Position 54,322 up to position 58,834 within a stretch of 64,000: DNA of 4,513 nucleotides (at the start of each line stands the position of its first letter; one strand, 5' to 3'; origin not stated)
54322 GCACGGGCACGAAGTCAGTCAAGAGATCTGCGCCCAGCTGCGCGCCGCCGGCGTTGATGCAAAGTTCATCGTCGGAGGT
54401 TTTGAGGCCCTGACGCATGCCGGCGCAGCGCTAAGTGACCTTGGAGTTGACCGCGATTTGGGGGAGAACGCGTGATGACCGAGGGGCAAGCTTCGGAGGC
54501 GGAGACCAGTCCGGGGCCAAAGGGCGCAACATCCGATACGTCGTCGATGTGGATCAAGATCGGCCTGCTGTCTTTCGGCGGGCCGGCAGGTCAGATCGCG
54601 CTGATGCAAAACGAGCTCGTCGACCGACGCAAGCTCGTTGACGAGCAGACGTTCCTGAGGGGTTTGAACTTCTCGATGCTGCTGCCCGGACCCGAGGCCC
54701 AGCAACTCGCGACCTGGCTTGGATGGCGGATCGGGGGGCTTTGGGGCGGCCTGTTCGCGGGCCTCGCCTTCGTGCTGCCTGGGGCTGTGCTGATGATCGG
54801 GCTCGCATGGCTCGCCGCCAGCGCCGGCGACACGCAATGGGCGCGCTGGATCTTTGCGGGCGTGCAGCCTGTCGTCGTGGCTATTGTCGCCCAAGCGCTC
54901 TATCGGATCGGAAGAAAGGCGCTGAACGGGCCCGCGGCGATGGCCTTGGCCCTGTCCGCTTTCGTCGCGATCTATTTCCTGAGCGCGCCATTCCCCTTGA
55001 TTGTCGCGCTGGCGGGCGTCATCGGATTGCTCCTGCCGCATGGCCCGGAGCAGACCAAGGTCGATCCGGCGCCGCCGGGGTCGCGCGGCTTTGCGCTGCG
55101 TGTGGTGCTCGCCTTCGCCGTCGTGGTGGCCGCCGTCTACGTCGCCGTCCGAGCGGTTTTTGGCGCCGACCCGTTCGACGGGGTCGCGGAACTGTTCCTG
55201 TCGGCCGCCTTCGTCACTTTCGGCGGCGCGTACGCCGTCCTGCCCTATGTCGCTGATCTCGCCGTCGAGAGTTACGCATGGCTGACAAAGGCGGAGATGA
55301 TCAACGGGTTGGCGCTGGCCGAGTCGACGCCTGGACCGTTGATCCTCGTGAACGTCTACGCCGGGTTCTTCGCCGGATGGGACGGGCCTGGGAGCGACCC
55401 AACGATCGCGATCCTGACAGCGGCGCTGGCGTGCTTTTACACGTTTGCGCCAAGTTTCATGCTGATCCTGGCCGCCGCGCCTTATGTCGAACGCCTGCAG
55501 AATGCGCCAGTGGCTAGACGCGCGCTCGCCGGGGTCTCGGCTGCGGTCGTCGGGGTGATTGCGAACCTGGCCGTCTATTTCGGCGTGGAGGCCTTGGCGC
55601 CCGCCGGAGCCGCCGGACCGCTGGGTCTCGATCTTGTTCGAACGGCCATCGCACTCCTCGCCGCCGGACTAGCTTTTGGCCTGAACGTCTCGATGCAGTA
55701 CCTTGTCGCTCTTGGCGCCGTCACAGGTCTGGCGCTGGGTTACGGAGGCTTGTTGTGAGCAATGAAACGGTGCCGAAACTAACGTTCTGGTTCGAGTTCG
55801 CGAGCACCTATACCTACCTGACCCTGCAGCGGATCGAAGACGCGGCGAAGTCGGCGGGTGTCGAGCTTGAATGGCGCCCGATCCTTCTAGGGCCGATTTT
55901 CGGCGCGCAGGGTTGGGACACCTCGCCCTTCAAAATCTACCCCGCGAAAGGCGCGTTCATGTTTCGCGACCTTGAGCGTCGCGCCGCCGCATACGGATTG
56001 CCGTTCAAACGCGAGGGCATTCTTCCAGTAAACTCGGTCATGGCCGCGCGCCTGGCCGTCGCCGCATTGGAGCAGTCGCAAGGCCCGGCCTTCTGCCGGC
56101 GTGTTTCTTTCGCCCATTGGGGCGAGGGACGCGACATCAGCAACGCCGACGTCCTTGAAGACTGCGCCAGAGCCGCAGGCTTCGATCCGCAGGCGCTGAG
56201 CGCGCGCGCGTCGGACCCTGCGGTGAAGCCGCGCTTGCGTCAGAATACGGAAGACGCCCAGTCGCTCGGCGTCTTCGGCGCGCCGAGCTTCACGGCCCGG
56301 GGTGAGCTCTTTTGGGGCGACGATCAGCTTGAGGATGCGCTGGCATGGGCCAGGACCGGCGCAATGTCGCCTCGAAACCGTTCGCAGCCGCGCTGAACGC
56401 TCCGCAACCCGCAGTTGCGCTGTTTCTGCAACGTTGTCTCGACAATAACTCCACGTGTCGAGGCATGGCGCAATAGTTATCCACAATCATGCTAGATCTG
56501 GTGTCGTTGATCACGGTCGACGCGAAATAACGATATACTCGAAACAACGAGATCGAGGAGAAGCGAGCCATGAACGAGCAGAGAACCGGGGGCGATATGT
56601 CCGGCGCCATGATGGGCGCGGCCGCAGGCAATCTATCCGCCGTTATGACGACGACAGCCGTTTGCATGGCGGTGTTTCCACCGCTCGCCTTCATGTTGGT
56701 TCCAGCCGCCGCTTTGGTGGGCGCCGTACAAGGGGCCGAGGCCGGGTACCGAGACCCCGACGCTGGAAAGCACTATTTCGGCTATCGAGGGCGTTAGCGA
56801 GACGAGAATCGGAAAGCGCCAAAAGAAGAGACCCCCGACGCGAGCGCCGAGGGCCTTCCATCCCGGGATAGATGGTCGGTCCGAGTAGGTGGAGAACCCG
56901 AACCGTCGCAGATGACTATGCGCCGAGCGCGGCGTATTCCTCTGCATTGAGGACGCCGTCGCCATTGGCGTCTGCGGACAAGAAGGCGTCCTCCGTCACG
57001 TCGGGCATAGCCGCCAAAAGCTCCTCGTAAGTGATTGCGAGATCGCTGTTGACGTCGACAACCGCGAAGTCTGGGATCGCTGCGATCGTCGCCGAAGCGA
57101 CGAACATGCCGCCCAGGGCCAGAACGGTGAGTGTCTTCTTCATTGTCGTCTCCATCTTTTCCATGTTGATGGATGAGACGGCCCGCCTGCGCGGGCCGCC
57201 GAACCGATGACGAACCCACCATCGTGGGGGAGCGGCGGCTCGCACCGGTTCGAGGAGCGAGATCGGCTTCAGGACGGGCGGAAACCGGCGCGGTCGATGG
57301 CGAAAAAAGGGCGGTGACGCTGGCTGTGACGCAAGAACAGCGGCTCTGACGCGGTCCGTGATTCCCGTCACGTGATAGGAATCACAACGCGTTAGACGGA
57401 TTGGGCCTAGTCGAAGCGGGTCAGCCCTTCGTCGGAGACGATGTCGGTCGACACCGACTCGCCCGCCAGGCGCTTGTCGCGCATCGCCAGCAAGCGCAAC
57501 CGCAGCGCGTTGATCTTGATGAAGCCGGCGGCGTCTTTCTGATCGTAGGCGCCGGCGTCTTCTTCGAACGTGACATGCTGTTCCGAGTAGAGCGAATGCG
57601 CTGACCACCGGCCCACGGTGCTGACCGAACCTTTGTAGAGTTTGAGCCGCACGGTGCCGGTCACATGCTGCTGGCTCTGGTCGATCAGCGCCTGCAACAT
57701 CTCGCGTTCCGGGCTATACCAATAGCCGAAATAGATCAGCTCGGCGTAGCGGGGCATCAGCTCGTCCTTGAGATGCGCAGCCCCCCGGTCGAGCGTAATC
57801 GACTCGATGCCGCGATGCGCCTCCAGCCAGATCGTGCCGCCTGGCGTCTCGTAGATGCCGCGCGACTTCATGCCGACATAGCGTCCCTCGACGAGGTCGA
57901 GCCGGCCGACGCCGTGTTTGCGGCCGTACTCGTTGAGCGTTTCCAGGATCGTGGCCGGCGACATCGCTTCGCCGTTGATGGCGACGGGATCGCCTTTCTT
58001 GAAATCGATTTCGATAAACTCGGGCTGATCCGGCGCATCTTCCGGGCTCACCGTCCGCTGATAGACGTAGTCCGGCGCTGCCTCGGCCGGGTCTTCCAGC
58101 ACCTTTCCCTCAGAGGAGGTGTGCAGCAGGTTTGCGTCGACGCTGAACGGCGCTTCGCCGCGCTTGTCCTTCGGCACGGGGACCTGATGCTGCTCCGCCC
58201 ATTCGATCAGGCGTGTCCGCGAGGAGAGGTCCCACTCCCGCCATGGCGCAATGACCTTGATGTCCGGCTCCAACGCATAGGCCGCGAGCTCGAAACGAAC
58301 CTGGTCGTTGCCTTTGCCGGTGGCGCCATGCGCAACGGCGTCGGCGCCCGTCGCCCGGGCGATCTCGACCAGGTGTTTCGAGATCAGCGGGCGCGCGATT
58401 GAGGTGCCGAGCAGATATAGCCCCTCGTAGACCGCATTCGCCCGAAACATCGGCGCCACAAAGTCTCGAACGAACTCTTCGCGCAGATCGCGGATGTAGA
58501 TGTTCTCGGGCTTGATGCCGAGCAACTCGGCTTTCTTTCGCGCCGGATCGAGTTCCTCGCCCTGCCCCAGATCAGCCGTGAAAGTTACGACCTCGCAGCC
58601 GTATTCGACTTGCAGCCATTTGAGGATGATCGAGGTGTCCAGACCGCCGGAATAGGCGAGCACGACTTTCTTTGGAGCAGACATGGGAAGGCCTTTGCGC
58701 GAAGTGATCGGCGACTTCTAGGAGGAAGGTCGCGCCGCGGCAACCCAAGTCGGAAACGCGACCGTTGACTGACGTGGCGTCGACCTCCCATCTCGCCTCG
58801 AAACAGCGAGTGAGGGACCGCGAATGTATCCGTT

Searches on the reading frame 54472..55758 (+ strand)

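Call 39: search_protein_families(library=pfam, proteins=[window:54472-55758:+])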
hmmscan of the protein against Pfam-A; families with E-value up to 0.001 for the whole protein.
window:54472-55758:+ (428 aa): 1 family
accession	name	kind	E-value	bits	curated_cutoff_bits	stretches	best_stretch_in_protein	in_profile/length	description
PF02417.20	Chromate_transp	-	4e-69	232.3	28.6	2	26-186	6-166/166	Chromate transporter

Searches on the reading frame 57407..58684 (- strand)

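Call 43: search_protein_families(library=pfam, proteins=[window:57407-58684:-])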
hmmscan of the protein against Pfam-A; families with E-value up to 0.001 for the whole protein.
window:57407-58684:- (425 aa): 3 families
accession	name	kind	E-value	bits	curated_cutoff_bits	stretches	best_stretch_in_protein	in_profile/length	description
PF20979.2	Arginosuc_syn_C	-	8.7e-81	271.1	27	1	180-397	1-217/219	Arginosuccinate synthase C-terminal domain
PF00764.25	Arginosuc_synth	-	1.3e-62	211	27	1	6-169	1-162/162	Arginosuccinate synthase N-terminal HUP domain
PF00733.27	Asn_synthase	-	0.00085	19.5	21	0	7-73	20-86/354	Asparagine synthase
